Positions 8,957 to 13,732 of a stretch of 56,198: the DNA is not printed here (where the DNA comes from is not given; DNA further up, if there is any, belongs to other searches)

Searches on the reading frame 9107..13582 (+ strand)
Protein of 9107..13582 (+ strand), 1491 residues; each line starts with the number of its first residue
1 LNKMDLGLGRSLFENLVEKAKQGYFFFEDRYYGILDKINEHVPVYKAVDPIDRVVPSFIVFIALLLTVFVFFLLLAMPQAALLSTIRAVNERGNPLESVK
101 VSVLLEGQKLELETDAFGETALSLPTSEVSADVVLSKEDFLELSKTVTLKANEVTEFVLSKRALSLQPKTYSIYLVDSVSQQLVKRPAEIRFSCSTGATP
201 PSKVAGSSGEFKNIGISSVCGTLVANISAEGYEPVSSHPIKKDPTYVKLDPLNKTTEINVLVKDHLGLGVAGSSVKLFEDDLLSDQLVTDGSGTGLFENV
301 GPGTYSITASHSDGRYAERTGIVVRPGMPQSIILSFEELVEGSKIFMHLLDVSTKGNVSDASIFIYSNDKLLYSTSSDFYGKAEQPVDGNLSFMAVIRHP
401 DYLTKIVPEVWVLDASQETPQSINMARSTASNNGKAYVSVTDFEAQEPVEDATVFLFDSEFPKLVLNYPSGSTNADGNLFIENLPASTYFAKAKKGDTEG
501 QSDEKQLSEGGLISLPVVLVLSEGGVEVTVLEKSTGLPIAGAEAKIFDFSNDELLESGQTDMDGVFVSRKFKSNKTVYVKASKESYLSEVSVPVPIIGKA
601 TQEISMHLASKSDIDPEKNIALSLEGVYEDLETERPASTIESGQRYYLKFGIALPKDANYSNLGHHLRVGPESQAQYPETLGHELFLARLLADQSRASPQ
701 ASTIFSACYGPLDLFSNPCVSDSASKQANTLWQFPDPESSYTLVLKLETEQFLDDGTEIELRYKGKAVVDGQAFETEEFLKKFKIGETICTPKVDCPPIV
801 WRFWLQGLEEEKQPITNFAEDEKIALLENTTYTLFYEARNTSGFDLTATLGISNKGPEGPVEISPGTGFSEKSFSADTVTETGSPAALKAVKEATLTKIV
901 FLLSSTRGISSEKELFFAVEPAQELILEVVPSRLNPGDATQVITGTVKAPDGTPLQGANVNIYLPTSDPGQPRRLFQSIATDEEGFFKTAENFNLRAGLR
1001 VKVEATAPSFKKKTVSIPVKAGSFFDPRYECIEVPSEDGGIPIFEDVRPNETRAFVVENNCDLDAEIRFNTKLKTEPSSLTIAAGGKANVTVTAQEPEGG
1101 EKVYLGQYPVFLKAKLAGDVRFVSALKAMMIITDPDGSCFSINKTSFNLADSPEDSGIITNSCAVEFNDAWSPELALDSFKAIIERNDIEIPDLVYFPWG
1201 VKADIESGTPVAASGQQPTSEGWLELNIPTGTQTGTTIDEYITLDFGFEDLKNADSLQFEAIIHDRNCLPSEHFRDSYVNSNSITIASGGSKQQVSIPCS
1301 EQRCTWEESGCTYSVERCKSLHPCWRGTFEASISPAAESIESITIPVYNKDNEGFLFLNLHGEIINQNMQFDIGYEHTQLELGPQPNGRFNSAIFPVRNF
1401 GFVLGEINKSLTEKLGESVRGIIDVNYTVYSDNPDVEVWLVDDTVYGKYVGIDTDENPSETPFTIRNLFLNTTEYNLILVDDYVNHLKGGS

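Call 26: search_protein_families(library=pfam, proteins=[window:9107-13582:+], max_evalue=0.01)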
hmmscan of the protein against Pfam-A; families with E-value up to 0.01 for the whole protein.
window:9107-13582:+ (1491 aa): 7 families
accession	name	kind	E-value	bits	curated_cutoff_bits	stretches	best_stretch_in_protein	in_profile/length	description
PF13620.12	CarboxypepD_reg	-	1.4e-27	96.2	32.3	2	943-1023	2-73/82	Carboxypeptidase regulatory-like domain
PF11974.14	bMG3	-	2.1e-07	31.3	34.9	1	521-583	10-76/103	Bacterial alpha-2-macroglobulin MG3 domain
PF17802.7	SpaA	-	4.4e-06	27.2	23.1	0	441-490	8-55/91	Prealbumin-like fold domain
PF10577.15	FAM171A1-2-B_N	-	0.00014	21.6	31.2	1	526-593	3-68/254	FAM171A1/A2/B, N-terminal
PF02369.22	Big_1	-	0.00023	21.6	34.9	0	937-990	15-65/93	Bacterial Ig-like domain (group 1)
PF17210.9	SdrD_B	-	0.004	17.8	29.7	0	264-316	18-71/112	SdrD B-like domain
PF08308.17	PEGA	-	0.0095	16.3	20.8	0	107-158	12-64/71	PEGA domain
